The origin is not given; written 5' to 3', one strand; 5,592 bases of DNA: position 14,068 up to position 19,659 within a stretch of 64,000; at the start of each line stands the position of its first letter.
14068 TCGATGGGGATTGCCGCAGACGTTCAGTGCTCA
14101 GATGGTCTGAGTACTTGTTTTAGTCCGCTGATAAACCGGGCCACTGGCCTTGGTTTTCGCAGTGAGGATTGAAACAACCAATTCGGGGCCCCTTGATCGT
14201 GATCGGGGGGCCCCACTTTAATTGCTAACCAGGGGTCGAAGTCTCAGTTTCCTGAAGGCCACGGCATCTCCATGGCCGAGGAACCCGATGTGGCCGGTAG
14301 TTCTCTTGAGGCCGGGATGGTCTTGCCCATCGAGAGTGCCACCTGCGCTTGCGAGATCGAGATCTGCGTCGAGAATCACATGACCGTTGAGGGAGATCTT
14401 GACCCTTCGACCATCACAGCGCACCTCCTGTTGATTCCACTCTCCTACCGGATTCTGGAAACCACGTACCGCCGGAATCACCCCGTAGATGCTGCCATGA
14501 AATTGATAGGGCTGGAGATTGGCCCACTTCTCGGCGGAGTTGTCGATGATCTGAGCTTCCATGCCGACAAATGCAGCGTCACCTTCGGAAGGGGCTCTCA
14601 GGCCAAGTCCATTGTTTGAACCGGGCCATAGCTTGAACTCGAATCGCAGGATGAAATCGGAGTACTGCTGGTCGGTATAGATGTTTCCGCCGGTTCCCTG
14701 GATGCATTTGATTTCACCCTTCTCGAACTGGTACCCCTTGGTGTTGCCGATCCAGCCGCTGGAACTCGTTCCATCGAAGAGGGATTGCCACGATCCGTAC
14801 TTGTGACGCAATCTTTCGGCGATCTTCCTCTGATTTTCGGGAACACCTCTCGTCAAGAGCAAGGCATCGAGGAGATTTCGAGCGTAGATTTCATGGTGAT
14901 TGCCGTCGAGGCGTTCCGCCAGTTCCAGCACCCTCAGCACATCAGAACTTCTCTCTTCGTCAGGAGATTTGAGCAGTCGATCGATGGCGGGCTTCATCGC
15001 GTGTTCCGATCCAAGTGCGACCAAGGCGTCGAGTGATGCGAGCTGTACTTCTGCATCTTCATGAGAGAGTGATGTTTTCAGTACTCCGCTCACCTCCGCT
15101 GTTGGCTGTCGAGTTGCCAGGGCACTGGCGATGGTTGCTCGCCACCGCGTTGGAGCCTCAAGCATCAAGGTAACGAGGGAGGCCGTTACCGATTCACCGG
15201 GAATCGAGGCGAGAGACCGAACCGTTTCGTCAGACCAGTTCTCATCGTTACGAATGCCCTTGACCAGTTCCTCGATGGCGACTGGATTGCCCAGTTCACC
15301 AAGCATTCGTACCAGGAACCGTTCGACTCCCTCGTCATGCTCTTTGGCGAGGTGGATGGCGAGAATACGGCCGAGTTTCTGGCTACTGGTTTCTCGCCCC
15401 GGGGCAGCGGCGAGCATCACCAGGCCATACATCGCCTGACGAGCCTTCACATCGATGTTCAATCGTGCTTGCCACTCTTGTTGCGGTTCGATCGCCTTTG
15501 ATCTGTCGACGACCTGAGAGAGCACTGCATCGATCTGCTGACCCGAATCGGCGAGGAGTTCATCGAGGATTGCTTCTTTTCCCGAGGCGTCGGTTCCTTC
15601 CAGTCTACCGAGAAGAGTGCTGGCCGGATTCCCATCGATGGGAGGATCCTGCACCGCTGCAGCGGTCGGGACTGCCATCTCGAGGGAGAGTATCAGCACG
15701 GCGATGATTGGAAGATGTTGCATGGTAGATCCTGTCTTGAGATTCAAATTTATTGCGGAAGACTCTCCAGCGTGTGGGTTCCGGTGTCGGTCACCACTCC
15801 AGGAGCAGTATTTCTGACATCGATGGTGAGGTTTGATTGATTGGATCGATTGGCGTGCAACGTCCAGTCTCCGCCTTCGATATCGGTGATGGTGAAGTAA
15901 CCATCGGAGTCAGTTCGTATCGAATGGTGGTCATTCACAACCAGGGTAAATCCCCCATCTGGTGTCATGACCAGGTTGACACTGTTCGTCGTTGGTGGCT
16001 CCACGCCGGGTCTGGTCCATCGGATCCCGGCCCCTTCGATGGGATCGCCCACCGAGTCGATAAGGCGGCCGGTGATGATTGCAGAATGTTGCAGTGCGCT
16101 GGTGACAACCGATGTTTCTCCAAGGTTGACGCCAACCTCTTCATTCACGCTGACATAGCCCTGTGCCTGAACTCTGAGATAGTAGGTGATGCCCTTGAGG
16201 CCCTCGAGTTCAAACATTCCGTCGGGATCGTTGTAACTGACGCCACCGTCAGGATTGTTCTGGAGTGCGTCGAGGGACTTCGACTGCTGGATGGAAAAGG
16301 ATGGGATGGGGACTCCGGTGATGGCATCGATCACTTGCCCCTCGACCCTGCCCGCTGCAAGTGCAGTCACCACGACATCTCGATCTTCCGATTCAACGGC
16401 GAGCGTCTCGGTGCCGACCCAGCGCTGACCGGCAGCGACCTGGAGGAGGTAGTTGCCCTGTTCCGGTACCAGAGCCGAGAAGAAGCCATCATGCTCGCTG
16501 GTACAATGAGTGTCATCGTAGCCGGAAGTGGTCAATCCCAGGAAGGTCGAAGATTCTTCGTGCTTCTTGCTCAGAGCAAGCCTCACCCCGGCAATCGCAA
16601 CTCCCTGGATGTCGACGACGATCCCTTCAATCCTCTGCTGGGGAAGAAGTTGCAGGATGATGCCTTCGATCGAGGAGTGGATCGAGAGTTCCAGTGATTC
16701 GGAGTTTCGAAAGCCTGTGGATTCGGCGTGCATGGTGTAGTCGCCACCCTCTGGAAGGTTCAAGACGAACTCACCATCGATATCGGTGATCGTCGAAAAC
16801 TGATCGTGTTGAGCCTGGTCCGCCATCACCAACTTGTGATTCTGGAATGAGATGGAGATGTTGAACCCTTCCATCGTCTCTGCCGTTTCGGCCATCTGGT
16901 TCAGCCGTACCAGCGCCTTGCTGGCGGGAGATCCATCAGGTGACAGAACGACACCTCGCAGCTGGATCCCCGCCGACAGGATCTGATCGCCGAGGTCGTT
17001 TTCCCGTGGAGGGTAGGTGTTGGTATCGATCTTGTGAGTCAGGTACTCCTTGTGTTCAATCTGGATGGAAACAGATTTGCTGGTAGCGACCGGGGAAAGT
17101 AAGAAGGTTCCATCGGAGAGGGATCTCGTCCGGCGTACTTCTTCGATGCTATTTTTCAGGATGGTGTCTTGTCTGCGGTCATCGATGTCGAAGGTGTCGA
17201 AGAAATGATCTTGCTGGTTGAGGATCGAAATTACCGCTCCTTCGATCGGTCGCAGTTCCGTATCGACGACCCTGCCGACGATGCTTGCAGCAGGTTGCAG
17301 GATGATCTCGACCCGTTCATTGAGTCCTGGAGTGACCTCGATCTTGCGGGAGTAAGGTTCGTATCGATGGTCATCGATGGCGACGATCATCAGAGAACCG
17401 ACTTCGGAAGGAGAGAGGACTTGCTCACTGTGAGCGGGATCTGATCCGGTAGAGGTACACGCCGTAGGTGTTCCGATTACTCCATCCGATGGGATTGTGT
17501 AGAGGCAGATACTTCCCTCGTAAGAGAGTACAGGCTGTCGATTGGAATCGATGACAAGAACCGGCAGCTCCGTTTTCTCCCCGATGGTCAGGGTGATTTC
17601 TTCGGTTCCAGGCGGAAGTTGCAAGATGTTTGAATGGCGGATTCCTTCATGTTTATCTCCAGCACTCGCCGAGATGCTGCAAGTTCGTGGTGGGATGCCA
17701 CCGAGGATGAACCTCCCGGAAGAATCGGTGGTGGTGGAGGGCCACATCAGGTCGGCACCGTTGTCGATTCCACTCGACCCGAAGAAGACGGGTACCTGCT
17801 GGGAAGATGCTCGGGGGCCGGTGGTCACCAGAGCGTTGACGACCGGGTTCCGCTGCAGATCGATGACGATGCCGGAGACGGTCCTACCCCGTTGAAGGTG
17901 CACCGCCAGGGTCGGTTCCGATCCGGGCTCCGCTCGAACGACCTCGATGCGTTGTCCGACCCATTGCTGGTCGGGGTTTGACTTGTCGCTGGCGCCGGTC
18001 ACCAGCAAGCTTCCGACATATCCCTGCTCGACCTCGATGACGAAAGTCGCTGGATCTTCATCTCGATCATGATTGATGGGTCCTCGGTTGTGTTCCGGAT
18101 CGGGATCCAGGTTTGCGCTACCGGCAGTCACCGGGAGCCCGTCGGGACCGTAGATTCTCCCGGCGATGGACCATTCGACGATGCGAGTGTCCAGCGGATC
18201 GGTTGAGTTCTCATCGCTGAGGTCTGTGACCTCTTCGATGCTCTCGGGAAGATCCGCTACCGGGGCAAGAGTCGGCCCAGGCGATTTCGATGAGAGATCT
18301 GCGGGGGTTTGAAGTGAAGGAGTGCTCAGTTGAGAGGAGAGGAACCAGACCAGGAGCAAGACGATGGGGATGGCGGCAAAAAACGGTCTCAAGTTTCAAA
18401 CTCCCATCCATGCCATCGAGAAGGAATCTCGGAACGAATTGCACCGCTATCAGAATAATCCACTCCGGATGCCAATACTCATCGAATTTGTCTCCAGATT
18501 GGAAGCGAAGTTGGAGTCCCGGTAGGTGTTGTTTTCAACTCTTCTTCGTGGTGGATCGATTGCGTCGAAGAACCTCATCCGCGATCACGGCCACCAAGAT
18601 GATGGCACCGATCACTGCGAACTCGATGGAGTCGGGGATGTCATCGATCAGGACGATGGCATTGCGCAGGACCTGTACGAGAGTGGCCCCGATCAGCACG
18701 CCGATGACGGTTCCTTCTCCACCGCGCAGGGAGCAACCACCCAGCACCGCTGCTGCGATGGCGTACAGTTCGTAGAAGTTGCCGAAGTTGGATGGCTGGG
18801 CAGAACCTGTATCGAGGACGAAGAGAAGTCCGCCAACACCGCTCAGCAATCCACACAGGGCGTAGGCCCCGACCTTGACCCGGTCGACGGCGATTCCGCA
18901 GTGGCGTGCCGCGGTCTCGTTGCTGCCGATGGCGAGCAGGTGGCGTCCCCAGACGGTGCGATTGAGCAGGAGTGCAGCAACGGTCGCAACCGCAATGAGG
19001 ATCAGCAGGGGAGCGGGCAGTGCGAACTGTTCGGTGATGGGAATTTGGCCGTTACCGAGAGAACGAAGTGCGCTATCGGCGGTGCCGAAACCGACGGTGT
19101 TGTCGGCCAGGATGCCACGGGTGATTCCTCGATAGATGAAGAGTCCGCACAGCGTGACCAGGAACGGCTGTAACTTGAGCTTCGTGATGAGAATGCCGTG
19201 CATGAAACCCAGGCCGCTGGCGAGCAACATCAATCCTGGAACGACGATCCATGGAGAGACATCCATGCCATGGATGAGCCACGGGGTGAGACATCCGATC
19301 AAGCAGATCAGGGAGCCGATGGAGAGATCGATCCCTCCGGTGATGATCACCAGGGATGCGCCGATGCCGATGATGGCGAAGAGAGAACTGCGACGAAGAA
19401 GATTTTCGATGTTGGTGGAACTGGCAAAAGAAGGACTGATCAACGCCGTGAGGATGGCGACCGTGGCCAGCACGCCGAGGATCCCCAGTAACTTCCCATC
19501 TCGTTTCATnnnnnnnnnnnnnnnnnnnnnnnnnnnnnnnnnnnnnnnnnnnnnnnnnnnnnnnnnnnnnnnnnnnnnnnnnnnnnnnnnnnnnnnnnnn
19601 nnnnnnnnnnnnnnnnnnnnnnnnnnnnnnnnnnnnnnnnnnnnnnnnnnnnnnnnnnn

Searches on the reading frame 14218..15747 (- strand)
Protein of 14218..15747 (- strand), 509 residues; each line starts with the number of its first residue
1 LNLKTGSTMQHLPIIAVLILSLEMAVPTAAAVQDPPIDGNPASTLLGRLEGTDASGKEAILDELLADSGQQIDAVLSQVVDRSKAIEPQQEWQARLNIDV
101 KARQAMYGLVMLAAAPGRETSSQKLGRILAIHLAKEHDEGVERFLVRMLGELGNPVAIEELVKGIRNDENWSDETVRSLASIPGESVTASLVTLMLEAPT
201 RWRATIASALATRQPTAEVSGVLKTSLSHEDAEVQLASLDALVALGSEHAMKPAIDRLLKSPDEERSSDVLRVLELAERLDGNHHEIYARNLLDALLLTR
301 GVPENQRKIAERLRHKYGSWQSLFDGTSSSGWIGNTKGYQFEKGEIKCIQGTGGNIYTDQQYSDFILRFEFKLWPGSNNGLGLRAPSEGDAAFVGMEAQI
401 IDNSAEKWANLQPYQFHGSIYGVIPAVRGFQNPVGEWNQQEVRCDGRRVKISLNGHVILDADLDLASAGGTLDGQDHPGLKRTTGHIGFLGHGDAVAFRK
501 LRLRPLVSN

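Call 48: search_protein_families(library=pfam, proteins=[window:14218-15747:-], max_evalue=0.00001)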
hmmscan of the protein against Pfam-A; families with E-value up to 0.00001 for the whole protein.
window:14218-15747:- (509 aa): 2 families
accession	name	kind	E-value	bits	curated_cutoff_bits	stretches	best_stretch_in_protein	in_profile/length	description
PF06439.18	3keto-disac_hyd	-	4.2e-39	135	26.8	1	320-504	2-187/187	3-keto-disaccharide hydrolase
PF13646.12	HEAT_2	-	2.7e-11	44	27.7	0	133-211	8-88/88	HEAT repeats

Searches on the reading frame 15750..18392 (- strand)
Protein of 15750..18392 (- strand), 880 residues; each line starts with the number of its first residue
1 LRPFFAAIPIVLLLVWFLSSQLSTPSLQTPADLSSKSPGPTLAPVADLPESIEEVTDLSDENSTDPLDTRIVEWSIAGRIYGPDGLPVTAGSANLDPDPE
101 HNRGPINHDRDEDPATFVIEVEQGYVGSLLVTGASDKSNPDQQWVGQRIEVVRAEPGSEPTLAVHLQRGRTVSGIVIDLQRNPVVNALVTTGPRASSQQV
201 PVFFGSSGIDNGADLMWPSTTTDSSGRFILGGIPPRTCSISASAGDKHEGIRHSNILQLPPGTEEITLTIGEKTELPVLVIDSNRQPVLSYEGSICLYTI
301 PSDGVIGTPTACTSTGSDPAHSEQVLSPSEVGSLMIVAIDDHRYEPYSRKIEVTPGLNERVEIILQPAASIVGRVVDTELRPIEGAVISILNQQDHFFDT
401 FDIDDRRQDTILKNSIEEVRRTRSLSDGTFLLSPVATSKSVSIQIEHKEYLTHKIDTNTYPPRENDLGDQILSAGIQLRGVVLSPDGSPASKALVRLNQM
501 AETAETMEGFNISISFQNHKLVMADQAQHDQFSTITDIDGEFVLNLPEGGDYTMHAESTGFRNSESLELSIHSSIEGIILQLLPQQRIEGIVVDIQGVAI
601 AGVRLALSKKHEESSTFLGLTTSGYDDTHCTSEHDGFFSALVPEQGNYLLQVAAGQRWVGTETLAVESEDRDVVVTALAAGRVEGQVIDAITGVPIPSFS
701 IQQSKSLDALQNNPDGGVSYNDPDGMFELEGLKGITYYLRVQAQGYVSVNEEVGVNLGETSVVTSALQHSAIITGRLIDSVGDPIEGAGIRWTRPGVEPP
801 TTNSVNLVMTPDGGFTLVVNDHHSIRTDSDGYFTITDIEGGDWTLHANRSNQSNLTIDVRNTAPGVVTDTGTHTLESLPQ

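Call 48: search_protein_families(library=pfam, proteins=[window:15750-18392:-], max_evalue=0.00001)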
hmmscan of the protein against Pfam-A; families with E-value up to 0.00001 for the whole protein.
window:15750-18392:- (880 aa): 3 families
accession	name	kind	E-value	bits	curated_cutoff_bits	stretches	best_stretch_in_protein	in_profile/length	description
PF13620.12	CarboxypepD_reg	-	2.7e-44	149.8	32.3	1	683-768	2-82/82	Carboxypeptidase regulatory-like domain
PF13715.12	CarbopepD_reg_2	-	1.5e-16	60.7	32.2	0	683-771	1-80/88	CarboxypepD_reg-like domain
PF09430.16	EMC7_beta-sandw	-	5.1e-08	33.6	26.6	0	522-562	12-51/122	ER membrane protein complex subunit 7, beta-sandwich domain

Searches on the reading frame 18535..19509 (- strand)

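Call 48: search_protein_families(library=pfam, proteins=[window:18535-19509:-], max_evalue=0.00001)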
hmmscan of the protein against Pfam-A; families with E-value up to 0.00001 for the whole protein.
window:18535-19509:- (324 aa): 1 family
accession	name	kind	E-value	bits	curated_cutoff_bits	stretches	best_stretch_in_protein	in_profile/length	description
PF02653.21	BPD_transp_2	-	1.7e-46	159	26.8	1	33-307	1-268/269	Branched-chain amino acid transport system / permease component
